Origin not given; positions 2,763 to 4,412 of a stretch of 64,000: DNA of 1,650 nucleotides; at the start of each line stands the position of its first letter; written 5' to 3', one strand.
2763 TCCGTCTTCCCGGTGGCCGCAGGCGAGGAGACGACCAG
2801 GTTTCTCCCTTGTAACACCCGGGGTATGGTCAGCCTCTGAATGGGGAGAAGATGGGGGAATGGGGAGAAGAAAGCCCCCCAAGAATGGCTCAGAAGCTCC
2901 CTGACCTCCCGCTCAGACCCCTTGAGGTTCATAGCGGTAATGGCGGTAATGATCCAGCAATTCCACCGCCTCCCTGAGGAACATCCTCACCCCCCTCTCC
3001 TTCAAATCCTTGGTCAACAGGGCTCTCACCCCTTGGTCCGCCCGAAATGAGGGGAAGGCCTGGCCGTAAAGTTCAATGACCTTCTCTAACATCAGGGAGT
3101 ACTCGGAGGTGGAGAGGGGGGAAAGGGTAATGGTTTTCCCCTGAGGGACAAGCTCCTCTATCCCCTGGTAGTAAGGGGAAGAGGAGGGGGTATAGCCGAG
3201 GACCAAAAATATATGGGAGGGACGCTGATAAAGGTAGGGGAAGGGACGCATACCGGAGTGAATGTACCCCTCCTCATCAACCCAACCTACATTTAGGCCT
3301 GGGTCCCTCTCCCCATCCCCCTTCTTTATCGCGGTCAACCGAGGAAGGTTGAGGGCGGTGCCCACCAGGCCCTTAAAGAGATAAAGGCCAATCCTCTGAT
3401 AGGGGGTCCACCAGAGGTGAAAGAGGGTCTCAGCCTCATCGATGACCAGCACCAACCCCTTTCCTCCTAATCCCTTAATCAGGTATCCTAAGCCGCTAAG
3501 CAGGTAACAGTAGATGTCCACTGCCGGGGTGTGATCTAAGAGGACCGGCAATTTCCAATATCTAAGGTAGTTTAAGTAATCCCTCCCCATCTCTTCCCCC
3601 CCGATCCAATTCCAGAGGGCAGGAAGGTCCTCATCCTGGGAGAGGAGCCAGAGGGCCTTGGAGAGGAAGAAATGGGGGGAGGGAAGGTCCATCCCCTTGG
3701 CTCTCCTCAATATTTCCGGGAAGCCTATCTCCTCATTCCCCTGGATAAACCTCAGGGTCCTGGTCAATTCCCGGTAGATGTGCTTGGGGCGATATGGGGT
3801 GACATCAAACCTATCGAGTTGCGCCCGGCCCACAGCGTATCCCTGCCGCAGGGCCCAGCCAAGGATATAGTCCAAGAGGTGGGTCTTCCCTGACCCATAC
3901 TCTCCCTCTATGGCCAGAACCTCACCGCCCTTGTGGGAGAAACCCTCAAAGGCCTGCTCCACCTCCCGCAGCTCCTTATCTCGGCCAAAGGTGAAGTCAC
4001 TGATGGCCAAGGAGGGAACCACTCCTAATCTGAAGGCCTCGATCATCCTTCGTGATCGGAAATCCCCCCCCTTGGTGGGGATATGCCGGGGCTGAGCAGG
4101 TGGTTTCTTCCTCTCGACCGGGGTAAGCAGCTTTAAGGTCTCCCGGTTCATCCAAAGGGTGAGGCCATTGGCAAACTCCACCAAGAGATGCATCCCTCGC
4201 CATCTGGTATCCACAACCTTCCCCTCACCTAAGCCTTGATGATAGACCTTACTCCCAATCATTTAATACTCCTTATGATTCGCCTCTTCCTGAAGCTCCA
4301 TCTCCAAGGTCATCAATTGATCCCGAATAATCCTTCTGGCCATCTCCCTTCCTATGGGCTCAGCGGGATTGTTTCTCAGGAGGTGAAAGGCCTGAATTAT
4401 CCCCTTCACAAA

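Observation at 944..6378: Tightly coupled four-gene operon: unknown protein + two paralogous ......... ATPases + Lhr-like DEAD-box helicase (candidate undescribed defence-like system)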

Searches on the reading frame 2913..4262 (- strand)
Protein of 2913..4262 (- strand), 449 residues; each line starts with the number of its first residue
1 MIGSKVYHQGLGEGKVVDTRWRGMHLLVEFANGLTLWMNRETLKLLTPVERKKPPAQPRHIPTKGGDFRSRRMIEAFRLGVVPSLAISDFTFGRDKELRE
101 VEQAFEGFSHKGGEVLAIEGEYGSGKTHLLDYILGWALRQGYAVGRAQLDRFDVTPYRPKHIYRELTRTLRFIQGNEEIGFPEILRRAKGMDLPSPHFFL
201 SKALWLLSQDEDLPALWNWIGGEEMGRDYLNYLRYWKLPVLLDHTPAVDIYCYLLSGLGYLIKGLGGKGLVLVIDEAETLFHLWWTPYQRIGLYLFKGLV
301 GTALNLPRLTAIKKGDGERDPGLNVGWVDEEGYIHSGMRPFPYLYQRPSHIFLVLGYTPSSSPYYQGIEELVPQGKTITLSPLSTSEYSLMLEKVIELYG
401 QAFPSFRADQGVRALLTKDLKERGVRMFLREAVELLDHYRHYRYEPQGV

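Call 4: search_protein_families(library=pfam, proteins=[window:2913-4262:-], max_evalue=0.01)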
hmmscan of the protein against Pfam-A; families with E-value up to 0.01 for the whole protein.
window:2913-4262:- (449 aa): 3 families
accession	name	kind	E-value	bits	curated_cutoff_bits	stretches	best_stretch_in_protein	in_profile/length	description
PF10923.14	BrxC_BrxD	-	6.7e-24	85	22.2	1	69-185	5-124/414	BREX system ATP-binding protein BrxC/D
PF13191.12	AAA_16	-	4.2e-08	34.3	32.6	1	92-176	3-85/167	AAA ATPase domain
PF13401.12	AAA_22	-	0.00054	20.7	27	0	112-170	4-58/130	AAA domain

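Call 5: search_protein_families(library=padloc, proteins=[window:2913-4262:-], max_evalue=0.01)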
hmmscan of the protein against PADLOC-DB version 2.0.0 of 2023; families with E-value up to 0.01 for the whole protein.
window:2913-4262:- (449 aa): 4 families
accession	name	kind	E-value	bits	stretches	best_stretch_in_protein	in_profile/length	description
PDLC02494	BrxD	-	5.7e-22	76.5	2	69-174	8-113/440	BrxD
PDLC03959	SngB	-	6.5e-12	43.2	1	69-185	10-129/439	-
PDLC04140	mad8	-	0.0019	15.8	1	111-211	25-115/314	mads_8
PDLC02361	PifA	-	0.0021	14.7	1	104-133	31-60/720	PifA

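Call 6: search_protein_families(library=ncbifam, proteins=[window:2913-4262:-], max_evalue=0.01)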
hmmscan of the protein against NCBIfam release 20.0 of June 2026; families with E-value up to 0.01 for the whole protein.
window:2913-4262:- (449 aa): 4 families
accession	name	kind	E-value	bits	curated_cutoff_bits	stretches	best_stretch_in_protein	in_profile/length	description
NF033438.1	BREX_BrxD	equivalog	3.7e-21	75.7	350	2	69-174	4-109/423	BREX system ATP-binding protein BrxD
NF000355.4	ribo_prot_ABC_F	equivalog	0.0039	16.1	380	1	108-135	334-361/499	ribosomal protection-like ABC-F family protein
TIGR03258.1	PhnT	equivalog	0.0043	16.1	499.15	1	111-159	32-77/359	2-aminoethylphosphonate ABC transport system ATP-binding subunit PhnT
NF010061.0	PRK13538.1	equivalog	0.0075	15.8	195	0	108-137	26-55/211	cytochrome c biogenesis heme-transporting ATPase CcmA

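Call 40: find_homologous_proteins(query=window:2913-4262:-, max_evalue=0.00001)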
Query window:2913-4262:- (449 aa): 312 proteins with E <= 0.00001 among 8000 candidates; the best 120 are listed.
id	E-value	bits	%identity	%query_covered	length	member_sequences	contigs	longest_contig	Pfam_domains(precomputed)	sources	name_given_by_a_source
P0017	0.0e+0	1041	100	100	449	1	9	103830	PF10923.15,PF13191.13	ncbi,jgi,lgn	-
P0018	7.8e-280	946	90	100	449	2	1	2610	PF10923.15,PF13191.13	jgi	-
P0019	9.4e-255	864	81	100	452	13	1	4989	PF10923.15,PF13191.13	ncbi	-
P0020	4.9e-231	785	74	100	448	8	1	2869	PF10923.15,PF13191.13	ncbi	-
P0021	1.4e-227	774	73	100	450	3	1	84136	PF10923.15,PF13191.13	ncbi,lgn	-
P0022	1.5e-148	513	51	98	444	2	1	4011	PF10923.15,PF13401.13,PF13191.13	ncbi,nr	ncbi:MAG TPA: hypothetical protein EYP60_03505 [bacterium (Candidatus Stahlbacteria)]|nr:hypothetica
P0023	4.5e-147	509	52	98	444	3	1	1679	PF10923.15,PF13401.13,PF13191.13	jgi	-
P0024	1.1e-129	451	49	98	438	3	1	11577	PF10923.15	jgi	jgi:hypothetical protein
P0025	1.3e-127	444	47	98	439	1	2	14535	PF10923.15,PF13191.13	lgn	-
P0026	2.6e-126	440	47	98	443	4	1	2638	PF10923.15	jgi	-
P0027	4.1e-125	436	47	99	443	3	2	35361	PF10923.15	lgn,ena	-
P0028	1.3e-123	431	45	99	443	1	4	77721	PF10923.15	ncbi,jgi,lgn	jgi:hypothetical protein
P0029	8.9e-123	428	47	99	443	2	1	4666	PF10923.15,PF13191.13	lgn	-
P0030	9.2e-119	415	45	98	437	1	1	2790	PF10923.15,PF13191.13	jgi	jgi:tRNA A37 threonylcarbamoyladenosine biosynthesis protein TsaE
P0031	1.2e-104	369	47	80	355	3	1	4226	PF10923.15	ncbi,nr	ncbi:ATP-binding protein, partial [Candidatus Aminicenantes bacterium AC-334-E05]|nr:ATP-binding pro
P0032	2.3e-100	354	41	98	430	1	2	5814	PF10923.15,PF13401.13,PF13191.13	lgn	-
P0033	6.5e-98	346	40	98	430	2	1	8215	PF10923.15,PF13401.13,PF13191.13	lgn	-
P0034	6.8e-97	343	44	81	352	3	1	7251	PF10923.15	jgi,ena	-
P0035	1.9e-95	338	41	98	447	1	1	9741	PF10923.15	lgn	-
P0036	2.7e-94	334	42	98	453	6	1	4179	PF10923.15,PF13401.13,PF13191.13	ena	-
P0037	2.9e-93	331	39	98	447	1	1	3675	PF10923.15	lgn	-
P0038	8.1e-92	326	42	99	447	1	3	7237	PF10923.15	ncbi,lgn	ncbi:MAG: BREX system ATP-binding domain-containing protein [bacterium]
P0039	1.9e-91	325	41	97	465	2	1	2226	PF10923.15,PF13191.13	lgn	-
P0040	8.1e-91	323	39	98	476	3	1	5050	PF10923.15,PF13191.13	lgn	-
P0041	1.4e-90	322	47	73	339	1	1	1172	PF10923.15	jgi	jgi:hypothetical protein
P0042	2.0e-88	315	39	98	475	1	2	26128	PF10923.15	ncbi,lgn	-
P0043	5.2e-88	314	38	98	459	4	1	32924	PF10923.15,PF13191.13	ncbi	-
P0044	6.8e-88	313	39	98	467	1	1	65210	PF10923.15,PF13191.13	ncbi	-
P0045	1.4e-87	312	41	98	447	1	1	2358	PF10923.15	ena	-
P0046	3.8e-87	311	39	97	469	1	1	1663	PF10923.15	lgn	-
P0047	3.9e-87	311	38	98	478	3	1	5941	PF10923.15,PF13191.13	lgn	-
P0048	1.5e-86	309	39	96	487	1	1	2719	PF10923.15,PF13191.13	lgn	-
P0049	8.0e-86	307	40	97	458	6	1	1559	PF10923.15,PF13191.13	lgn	-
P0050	8.3e-86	306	39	98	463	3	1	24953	PF10923.15,PF13401.13,PF13191.13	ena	-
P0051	2.1e-84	302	37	98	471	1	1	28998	PF10923.15,PF13191.13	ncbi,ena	-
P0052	5.0e-84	301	40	97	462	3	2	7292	PF10923.15,PF13191.13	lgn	-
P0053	1.5e-83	299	39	97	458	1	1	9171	PF10923.15,PF13191.13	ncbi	-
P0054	4.8e-82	294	39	97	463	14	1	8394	PF10923.15,PF13191.13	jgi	-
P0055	1.0e-75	273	37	98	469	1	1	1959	PF10923.15,PF13191.13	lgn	-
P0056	2.0e-74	269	37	98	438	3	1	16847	PF10923.15,PF13191.13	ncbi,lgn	ncbi:MAG: BREX system ATP-binding domain-containing protein [candidate division WOR-3 bacterium]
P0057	3.6e-74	268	37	97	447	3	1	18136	PF10923.15,PF13191.13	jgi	-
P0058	2.2e-72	262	37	97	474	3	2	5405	PF10923.15,PF13191.13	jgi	jgi:hypothetical protein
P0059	5.7e-72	261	37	97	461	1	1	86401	PF10923.15,PF13191.13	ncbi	-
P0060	5.8e-72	261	37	97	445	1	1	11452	PF10923.15,PF13191.13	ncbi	-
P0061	5.9e-72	261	36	97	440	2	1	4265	PF10923.15,PF13191.13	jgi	jgi:hypothetical protein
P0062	1.1e-71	260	36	97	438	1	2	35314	PF10923.15,PF13191.13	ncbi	ncbi:MAG: BREX system ATP-binding domain-containing protein [candidate division WOR-3 bacterium]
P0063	1.3e-71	260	36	97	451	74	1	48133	PF10923.15,PF13191.13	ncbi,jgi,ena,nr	ncbi:MAG TPA: BREX system ATP-binding domain-containing protein [bacterium]|nr:BREX system ATP-bindi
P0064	3.9e-71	258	37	98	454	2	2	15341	PF10923.15,PF13191.13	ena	-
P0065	4.9e-71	258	36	97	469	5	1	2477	PF10923.15,PF13191.13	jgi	jgi:hypothetical protein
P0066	5.7e-71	258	39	98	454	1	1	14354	PF10923.15,PF13191.13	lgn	-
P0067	6.2e-71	257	36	97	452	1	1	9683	PF10923.15,PF13191.13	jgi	jgi:hypothetical protein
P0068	7.3e-71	257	36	95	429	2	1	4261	PF10923.15,PF13191.13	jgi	-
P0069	9.0e-71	257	36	97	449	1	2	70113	PF10923.15,PF13191.13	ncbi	-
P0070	9.6e-71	257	36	97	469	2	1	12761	PF10923.15,PF13191.13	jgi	jgi:hypothetical protein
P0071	1.2e-70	256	35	97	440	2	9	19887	PF10923.15,PF13191.13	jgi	-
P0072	1.5e-70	256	36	97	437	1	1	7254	PF10923.15,PF13191.13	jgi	jgi:hypothetical protein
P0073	1.9e-70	256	36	96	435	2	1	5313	PF10923.15,PF13191.13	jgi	jgi:hypothetical protein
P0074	2.7e-70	255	35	97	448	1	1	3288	PF10923.15,PF13191.13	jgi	-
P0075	3.1e-70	255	36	97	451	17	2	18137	PF10923.15,PF13191.13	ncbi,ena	-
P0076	3.7e-70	255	37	97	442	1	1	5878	PF10923.15,PF13191.13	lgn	-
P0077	4.0e-70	255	36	97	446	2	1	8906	PF10923.15,PF13191.13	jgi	jgi:hypothetical protein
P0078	4.4e-70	255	35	97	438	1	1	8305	PF10923.15,PF13191.13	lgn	-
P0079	4.6e-70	255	37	97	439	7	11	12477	PF10923.15,PF13191.13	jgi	jgi:hypothetical protein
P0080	5.5e-70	254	37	98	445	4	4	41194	PF10923.15,PF13191.13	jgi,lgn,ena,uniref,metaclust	uniref:ATP-binding protein n=1 Tax=candidate division WOR-3 bacterium TaxID=2052148 RepID=A0A7C3Z312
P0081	6.2e-70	254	37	97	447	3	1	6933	PF10923.15,PF13191.13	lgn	-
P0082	7.0e-70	254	36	98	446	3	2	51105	PF10923.15,PF13191.13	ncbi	ncbi:MAG: BREX system ATP-binding domain-containing protein [candidate division WOR-3 bacterium]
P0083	9.4e-70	254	36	98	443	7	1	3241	PF10923.15,PF13191.13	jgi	jgi:hypothetical protein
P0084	1.3e-69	253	37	97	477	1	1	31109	PF10923.15,PF13191.13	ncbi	-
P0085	2.1e-69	252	37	97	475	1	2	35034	PF10923.15,PF13191.13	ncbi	ncbi:MAG: BREX system ATP-binding domain-containing protein [candidate division WOR-3 bacterium]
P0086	2.1e-69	252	37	98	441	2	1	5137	PF10923.15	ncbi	-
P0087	2.3e-69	252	37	96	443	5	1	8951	PF10923.15,PF13191.13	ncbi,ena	-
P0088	2.9e-69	252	35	97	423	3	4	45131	PF10923.15,PF13191.13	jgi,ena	jgi:hypothetical protein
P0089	3.3e-69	252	35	97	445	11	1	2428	PF10923.15,PF13191.13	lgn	-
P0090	4.0e-69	251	36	97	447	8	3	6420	PF10923.15,PF13191.13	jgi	-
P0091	4.2e-69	251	35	96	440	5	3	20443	PF10923.15,PF13191.13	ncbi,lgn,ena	-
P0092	4.5e-69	251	34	98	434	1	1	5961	PF10923.15,PF13191.13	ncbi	-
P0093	5.6e-69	251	35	97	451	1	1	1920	PF10923.15,PF13191.13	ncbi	-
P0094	6.3e-69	251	35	97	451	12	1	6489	PF10923.15,PF13191.13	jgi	jgi:hypothetical protein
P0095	6.4e-69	251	36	96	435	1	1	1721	PF10923.15,PF13191.13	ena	-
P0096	8.0e-69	250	37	99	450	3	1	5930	PF10923.15,PF13191.13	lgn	-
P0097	8.2e-69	250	36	98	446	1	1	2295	PF10923.15,PF13191.13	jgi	jgi:hypothetical protein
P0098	9.4e-69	250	35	97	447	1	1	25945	PF10923.15,PF13191.13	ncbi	ncbi:MAG: BREX system ATP-binding domain-containing protein [bacterium]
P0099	9.9e-69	250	35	97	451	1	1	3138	PF10923.15,PF13191.13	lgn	-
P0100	1.4e-68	250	35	98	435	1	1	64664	PF10923.15,PF13191.13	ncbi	-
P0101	1.7e-68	249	35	98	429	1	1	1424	PF10923.15,PF13191.13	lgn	-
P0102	3.1e-68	249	37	97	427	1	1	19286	PF10923.15,PF13191.13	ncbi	-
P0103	4.3e-68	248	36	98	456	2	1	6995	PF10923.15,PF13191.13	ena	-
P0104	4.9e-68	248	35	97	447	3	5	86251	PF10923.15,PF13191.13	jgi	-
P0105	5.4e-68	248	36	97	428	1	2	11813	PF10923.15,PF13191.13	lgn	-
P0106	6.0e-68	248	35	96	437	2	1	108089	PF10923.15,PF13191.13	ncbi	-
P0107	1.2e-67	247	37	97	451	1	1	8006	PF10923.15,PF13191.13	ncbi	ncbi:MAG: BREX system ATP-binding domain-containing protein [candidate division WOR-3 bacterium]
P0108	3.9e-67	245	35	97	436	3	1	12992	PF10923.15,PF13191.13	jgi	jgi:hypothetical protein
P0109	8.1e-67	244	37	98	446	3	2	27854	PF10923.15,PF13191.13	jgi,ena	-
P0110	1.0e-66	244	35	98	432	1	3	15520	PF10923.15,PF13191.13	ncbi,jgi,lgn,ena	-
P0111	1.2e-66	243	37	94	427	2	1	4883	PF10923.15,PF13191.13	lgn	-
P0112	2.9e-66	242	33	89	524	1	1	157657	PF10923.15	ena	-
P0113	3.3e-66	242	34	100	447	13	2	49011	PF10923.15,PF13191.13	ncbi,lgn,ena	-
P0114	4.6e-65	238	36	98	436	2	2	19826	PF10923.15,PF13191.13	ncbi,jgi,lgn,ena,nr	ncbi:MAG: ATP-binding protein [candidate division WOR-3 bacterium]|nr:ATP-binding protein [candidate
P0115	6.8e-65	238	35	99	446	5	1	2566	PF10923.15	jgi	jgi:hypothetical protein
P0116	9.3e-64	234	35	99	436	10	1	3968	PF10923.15,PF13191.13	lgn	-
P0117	1.0e-63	234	33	98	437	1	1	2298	PF10923.15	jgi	jgi:hypothetical protein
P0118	1.5e-63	233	33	97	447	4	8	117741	PF10923.15,PF13191.13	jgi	-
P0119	2.6e-63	232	34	97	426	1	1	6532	PF10923.15,PF13191.13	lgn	-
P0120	3.7e-63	232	34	97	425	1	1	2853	PF10923.15,PF13191.13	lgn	-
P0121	1.2e-62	230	34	97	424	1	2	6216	PF10923.15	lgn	-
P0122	1.5e-62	230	35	95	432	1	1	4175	PF10923.15,PF13191.13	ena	-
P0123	2.3e-62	229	35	98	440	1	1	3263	PF10923.15,PF13401.13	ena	-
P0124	4.2e-61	225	34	100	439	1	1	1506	PF10923.15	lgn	-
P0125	4.7e-61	225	34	97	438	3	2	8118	PF10923.15,PF13191.13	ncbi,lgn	-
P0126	7.4e-61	224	34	98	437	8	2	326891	PF10923.15,PF13191.13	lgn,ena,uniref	uniref:ATP-binding protein n=1 Tax=candidate division WOR-3 bacterium TaxID=2052148 RepID=A0A7V0Z4I2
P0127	9.8e-61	224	35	98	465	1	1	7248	PF10923.15,PF13191.13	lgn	-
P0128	2.9e-60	222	34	99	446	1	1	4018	PF10923.15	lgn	-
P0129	4.8e-60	222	35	96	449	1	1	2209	PF10923.15,PF13191.13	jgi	-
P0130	7.9e-60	221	35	97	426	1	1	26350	PF10923.15,PF13191.13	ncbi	-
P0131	1.1e-59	220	30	99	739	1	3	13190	PF10923.15,PF13638.13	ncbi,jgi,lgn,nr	ncbi:MAG: DUF2791 family P-loop domain-containing protein [Candidatus Methanoperedenaceae archaeon]|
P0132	6.2e-59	218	35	97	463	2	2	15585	PF10923.15,PF13191.13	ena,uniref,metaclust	uniref:AAA+ ATPase domain-containing protein n=1 Tax=candidate division WOR-3 bacterium TaxID=205214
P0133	8.5e-59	217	37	79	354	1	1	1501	PF10923.15,PF13191.13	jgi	jgi:hypothetical protein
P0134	1.3e-58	217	35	97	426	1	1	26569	PF10923.15,PF13191.13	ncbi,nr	ncbi:MAG: ATP-binding protein [candidate division WOR-3 bacterium]|nr:ATP-binding protein [candidate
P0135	1.4e-58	217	34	97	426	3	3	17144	PF10923.15,PF13191.13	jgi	-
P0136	1.6e-58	216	34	97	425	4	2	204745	PF10923.15,PF13191.13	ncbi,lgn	ncbi:MAG: BREX system ATP-binding domain-containing protein [candidate division WOR-3 bacterium]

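Call 41: find_encoding_contigs(protein=P0126, flank=8000, max_places=1)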
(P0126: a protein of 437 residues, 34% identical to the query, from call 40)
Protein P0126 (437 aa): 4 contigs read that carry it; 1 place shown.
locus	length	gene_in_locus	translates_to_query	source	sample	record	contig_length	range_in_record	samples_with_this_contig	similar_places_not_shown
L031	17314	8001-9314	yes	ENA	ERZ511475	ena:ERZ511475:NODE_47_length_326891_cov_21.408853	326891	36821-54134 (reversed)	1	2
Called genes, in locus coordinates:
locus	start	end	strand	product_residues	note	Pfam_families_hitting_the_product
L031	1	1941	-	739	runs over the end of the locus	PF08309:LVIVD, PF13585:CHU_C (weak), PF13860:FlgD_ig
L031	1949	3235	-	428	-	-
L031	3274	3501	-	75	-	-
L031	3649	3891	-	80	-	-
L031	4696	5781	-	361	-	PF01950:FBPase_3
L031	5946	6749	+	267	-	-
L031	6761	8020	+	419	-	PF10923:BrxC_BrxD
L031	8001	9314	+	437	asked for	PF10923:BrxC_BrxD, PF13191:AAA_16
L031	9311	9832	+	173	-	PF00027:cNMP_binding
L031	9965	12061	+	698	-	PF12985:DUF3869 (faint), PF13620:CarboxypepD_reg, PF13715:CarbopepD_reg_2 (weak), PF08308:PEGA (faint), PF13620:CarboxypepD_reg, PF13715:CarbopepD_reg_2, PF13620:CarboxypepD_reg (weak), PF00691:OmpA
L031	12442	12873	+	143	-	-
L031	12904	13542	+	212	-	PF08668:HDOD (weak), PF13487:HD_5, PF01966:HD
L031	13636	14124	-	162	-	PF04191:PEMT, PF04140:ICMT (weak)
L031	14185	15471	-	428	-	PF13231:PMT_2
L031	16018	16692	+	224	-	PF04893:Yip1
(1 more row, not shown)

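Call 42: find_encoding_contigs(protein=P0136, flank=8000, max_places=1)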
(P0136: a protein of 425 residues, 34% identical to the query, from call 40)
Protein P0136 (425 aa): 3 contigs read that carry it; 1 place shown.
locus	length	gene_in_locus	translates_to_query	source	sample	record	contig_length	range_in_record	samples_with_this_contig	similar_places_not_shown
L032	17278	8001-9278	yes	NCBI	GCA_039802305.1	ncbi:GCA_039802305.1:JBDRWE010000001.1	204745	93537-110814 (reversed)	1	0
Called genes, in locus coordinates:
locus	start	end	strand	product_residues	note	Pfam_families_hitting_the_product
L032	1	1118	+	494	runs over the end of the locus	PF13506:Glyco_transf_21, PF00535:Glycos_transf_2, PF13641:Glyco_tranf_2_3, PF13632:Glyco_trans_2_3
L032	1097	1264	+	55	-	PF03966:Trm112p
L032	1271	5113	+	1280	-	PF08126:Propeptide_C25, PF01364:Peptidase_C25, PF13860:FlgD_ig (weak), PF18962:Por_Secre_tail (weak)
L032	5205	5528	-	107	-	-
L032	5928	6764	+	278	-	-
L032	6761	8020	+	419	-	PF10923:BrxC_BrxD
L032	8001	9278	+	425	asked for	PF10923:BrxC_BrxD, PF13191:AAA_16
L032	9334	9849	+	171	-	PF00027:cNMP_binding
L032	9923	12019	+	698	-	PF12985:DUF3869 (faint), PF13620:CarboxypepD_reg, PF13715:CarbopepD_reg_2 (weak), PF22904:NOMO1-like_2nd (faint), PF13620:CarboxypepD_reg (weak), PF13715:CarbopepD_reg_2 (weak), PF13620:CarboxypepD_reg (weak), PF00691:OmpA, +1 more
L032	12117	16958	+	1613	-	PF00069:Pkinase, PF01636:APH (weak), PF07714:PK_Tyr_Ser-Thr, PF01590:GAF, PF00158:Sigma54_activat, PF14532:Sigma54_activ_2, PF25601:AAA_lid_14, PF02954:HTH_8, +23 more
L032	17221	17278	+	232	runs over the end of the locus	PF13487:HD_5, PF01966:HD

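Call 43: find_encoding_contigs(protein=P0112, flank=8000, max_places=1)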
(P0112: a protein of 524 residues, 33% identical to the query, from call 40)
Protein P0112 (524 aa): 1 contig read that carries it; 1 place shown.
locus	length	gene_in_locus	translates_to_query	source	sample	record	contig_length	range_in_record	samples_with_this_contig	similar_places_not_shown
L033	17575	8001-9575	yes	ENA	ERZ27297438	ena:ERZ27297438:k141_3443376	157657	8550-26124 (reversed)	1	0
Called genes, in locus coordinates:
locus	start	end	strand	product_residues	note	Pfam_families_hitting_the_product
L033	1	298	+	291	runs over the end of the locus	PF00701:DHDPS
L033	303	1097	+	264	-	PF01113:DapB_N, PF05173:DapB_C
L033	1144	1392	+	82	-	PF01206:TusA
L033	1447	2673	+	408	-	PF27218:MJ0043_C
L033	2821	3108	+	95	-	PF27273:MJ0235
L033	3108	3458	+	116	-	PF20126:TumE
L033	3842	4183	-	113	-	PF25212:HVO_A0114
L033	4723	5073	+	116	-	-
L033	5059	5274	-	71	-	-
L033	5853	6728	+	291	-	-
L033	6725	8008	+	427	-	PF10923:BrxC_BrxD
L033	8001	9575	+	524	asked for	PF10923:BrxC_BrxD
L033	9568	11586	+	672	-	PF00270:DEAD, PF04851:ResIII, PF00271:Helicase_C, PF22590:Cas3-like_C_2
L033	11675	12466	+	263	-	PF13230:GATase_4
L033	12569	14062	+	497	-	PF01409:tRNA-synt_2d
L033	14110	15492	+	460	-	PF01637:ATPase_2, PF13191:AAA_16 (faint), PF13173:AAA_14, PF03008:DUF234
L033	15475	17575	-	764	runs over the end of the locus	PF00270:DEAD, PF00271:Helicase_C, PF16124:RecQ_Zn_bind, PF09382:RQC, PF00570:HRDC, PF14493:HTH_40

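Call 74: find_encoding_contigs(protein=P0131, flank=8000, max_places=2)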
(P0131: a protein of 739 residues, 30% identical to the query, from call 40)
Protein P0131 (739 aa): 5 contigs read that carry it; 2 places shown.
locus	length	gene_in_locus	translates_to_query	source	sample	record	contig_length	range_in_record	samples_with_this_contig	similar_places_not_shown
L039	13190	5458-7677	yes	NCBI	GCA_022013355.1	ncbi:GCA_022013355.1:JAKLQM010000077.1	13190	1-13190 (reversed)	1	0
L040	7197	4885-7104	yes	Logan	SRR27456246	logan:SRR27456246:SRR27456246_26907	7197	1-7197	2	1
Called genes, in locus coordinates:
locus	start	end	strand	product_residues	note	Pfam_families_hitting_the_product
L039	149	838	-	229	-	-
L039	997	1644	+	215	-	-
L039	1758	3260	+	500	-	PF00096:zf-C2H2 (faint), PF13240:Zn_Ribbon_1 (weak), PF13894:zf-C2H2_4 (faint)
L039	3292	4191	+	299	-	-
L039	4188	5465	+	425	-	PF10923:BrxC_BrxD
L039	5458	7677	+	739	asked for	PF10923:BrxC_BrxD, PF13638:PIN_4 (weak)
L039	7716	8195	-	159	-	PF01966:HD (weak)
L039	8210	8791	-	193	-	-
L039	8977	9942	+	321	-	PF13175:AAA_15, PF13476:AAA_23, PF13304:AAA_21 (faint)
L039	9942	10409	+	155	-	-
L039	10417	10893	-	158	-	PF01966:HD (weak)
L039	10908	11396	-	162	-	-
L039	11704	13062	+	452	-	PF00171:Aldedh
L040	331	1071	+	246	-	-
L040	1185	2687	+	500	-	PF00096:zf-C2H2 (faint), PF13240:Zn_Ribbon_1 (weak), PF13894:zf-C2H2_4 (faint)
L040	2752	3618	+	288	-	-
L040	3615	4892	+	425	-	PF10923:BrxC_BrxD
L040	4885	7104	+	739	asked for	PF10923:BrxC_BrxD, PF13638:PIN_4 (weak)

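Call 85: search_protein_families(library=phrogs, proteins=[window:2913-4262:-], max_evalue=0.001)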
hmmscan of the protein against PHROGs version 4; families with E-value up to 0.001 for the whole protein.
window:2913-4262:- (449 aa): 0 families
